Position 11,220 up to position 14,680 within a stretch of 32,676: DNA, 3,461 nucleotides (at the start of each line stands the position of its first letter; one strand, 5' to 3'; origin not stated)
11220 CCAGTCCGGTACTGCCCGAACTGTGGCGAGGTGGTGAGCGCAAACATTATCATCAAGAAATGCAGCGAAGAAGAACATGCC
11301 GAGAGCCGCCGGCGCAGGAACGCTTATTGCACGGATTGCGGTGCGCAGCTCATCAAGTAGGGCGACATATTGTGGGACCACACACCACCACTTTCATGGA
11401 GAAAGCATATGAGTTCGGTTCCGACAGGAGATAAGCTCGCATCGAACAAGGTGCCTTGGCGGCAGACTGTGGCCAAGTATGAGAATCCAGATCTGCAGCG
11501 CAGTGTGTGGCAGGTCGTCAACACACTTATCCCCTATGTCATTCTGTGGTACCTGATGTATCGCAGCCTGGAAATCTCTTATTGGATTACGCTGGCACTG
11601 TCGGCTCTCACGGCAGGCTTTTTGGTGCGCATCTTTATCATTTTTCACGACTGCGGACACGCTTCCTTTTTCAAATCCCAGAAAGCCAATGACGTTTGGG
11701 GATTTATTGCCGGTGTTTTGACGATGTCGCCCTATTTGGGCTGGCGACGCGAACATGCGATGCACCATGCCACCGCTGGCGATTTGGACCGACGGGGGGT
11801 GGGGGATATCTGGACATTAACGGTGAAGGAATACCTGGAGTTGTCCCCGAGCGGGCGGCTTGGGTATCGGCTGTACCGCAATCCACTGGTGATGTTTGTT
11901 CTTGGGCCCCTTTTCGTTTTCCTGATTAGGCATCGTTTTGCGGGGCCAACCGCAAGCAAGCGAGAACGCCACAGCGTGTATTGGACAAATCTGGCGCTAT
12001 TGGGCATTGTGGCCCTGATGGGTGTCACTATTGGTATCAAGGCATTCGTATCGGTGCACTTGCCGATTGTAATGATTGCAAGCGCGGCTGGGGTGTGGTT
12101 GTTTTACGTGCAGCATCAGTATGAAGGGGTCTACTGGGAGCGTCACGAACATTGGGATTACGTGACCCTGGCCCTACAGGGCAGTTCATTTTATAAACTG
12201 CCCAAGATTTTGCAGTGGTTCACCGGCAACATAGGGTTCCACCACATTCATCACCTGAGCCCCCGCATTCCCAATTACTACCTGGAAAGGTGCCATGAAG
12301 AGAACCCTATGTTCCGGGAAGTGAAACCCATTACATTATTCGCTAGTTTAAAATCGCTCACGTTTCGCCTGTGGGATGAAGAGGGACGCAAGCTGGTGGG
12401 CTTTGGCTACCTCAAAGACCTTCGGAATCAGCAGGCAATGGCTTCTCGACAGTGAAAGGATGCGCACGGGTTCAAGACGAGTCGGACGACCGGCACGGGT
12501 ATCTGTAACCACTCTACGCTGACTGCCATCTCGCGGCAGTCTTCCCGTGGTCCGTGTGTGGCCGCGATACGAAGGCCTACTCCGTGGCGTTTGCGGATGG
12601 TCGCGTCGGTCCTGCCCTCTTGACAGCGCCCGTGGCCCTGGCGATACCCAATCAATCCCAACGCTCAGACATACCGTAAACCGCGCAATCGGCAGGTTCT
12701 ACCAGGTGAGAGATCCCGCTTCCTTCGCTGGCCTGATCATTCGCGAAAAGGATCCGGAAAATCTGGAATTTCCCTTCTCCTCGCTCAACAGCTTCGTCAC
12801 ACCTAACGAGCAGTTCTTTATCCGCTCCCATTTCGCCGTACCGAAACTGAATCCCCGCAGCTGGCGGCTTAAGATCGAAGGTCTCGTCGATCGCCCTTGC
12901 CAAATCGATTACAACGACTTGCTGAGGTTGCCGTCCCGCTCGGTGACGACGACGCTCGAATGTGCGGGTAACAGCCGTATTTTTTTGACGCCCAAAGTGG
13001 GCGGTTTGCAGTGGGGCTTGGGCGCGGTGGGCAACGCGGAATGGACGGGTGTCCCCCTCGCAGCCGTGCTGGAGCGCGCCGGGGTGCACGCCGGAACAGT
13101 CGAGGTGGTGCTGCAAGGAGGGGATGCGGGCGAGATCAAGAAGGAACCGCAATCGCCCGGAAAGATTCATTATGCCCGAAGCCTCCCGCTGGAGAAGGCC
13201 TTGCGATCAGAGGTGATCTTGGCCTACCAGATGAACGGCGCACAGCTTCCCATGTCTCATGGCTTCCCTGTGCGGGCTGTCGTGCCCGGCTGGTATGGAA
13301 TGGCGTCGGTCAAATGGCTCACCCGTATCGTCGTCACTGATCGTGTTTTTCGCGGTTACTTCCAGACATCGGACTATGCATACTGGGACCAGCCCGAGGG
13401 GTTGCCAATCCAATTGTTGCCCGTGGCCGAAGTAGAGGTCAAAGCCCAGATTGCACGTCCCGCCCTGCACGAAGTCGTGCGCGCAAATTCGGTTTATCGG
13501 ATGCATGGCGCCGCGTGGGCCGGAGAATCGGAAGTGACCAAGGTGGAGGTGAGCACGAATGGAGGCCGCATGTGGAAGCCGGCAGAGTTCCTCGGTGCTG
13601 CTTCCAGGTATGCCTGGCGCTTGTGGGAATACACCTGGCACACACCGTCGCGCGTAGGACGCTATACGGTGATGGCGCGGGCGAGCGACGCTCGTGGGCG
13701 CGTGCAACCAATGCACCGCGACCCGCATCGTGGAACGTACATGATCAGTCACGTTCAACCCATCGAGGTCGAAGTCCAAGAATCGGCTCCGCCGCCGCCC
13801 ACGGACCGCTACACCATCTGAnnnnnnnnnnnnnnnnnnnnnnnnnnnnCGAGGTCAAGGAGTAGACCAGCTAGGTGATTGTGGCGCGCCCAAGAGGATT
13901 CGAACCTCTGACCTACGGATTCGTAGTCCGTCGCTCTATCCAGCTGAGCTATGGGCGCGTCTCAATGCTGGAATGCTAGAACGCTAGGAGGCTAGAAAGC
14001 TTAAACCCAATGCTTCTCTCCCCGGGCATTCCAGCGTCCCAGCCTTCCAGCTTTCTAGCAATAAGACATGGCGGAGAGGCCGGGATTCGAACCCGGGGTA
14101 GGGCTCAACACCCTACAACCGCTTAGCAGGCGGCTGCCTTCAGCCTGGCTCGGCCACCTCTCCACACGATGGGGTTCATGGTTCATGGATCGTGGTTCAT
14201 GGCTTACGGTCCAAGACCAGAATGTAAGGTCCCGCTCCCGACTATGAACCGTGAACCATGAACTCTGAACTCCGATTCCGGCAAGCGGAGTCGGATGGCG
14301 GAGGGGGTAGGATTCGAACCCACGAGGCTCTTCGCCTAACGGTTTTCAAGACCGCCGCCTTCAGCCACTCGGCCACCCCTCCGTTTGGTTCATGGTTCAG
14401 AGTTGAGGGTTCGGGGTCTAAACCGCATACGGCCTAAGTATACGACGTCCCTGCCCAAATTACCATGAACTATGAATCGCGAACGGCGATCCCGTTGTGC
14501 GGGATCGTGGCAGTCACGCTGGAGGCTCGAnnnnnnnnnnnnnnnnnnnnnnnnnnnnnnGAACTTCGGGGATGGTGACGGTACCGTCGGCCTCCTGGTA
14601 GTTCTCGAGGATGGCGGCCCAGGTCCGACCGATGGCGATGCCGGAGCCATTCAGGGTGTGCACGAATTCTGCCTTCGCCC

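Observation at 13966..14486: The same architecture recurs around the second tRNA cluster, including an 8-mer version with a different unit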

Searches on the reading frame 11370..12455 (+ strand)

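Call 72: search_protein_families(library=pfam, proteins=[window:11370-12455:+], max_evalue=0.00001)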
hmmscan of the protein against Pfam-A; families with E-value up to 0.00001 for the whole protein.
window:11370-12455:+ (361 aa): 1 family
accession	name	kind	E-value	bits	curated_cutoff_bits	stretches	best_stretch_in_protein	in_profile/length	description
PF00487.30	FA_desaturase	-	1.1e-28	101.1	29.7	1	72-311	3-237/253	Fatty acid desaturase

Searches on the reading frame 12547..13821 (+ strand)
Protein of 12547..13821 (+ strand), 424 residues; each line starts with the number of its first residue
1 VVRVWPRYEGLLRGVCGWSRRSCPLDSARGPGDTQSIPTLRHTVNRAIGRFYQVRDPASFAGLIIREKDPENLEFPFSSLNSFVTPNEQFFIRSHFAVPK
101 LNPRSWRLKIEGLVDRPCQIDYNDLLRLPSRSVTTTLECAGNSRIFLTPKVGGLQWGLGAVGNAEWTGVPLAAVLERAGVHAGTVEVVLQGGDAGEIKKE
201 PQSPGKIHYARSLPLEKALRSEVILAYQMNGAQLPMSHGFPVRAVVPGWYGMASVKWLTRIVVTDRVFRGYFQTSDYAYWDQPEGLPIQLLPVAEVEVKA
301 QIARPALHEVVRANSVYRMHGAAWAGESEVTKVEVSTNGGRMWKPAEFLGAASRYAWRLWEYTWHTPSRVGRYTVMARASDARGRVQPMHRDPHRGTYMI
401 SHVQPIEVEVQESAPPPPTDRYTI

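Call 72: search_protein_families(library=pfam, proteins=[window:12547-13821:+], max_evalue=0.00001)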
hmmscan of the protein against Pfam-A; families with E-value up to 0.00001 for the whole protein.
window:12547-13821:+ (424 aa): 2 families
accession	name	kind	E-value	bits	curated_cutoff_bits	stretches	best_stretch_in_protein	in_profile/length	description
PF00174.25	Oxidored_molyb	-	6.7e-60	202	24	1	95-271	1-168/169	Oxidoreductase molybdopterin binding domain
PF03404.22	Mo-co_dimer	-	5.2e-12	46.4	22.7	1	294-389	5-116/138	Mo-co oxidoreductase dimerisation domain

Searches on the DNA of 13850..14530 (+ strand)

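Call 69: search_rna_families(source=window, start=13850, end=14530, threshold=evalue, max_evalue=1)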
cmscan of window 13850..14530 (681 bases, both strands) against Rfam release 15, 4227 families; matches with E-value up to 1: 10.
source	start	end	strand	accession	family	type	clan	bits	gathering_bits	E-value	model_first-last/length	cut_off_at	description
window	13885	13958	-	RF00005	tRNA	Gene; tRNA;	CL00001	71.5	29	1.3e-15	1-71/71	no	tRNA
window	14299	14382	-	RF00005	tRNA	Gene; tRNA;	CL00001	57.6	29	8.8e-12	1-71/71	no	tRNA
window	14072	14163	-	RF00005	tRNA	Gene; tRNA;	CL00001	53.9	29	9.1e-11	1-71/71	no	tRNA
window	14072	14126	+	RF04351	Plastid-psbl-rps4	Cis-reg;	-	47.1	68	7.2e-09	1-53/53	no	Plastid-psbl-rps4 3UTR RNA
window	13884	13958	+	RF04354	Plastid-ycf2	Cis-reg;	-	35.4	65.7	1.3e-05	1-75/75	no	Plastid-ycf2 5UTR RNA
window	14230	14396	-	RF02223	sX4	Gene; sRNA;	-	26.3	70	0.0018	1-167/167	no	Proteobacterial sRNA sX4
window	14299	14347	+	RF04351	Plastid-psbl-rps4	Cis-reg;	-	23.2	68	0.022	1-53/53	no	Plastid-psbl-rps4 3UTR RNA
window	13978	14056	-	RF03799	mir-3202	Gene; miRNA;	-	19.2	90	0.49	1-79/79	no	mir-3202 microRNA precursor family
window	14073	14112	-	RF01684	mascRNA-menRNA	Gene;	-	18.8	42.5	0.47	1-56/56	no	MALAT1-associated small cytoplasmic RNA/MEN beta RNA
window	14077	14164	+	RF02202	UCA1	Gene; lncRNA;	-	16.8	80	0.16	1-75/75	no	Urothelial cancer associated 1 conserved region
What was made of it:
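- On Any Rfam family: At E<=1 the spacers give only far sub-threshold chance matches (call 69).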

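Call 70: search_dna_similar(query=window:14164-14295:+, collection=plasmids, mode=distant, max_evalue=0.01, max_rows=10)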
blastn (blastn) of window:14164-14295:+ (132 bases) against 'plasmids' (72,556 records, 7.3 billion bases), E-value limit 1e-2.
No match.
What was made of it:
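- Tried and rejected: A distant blastn search with element B found no match (call 70).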
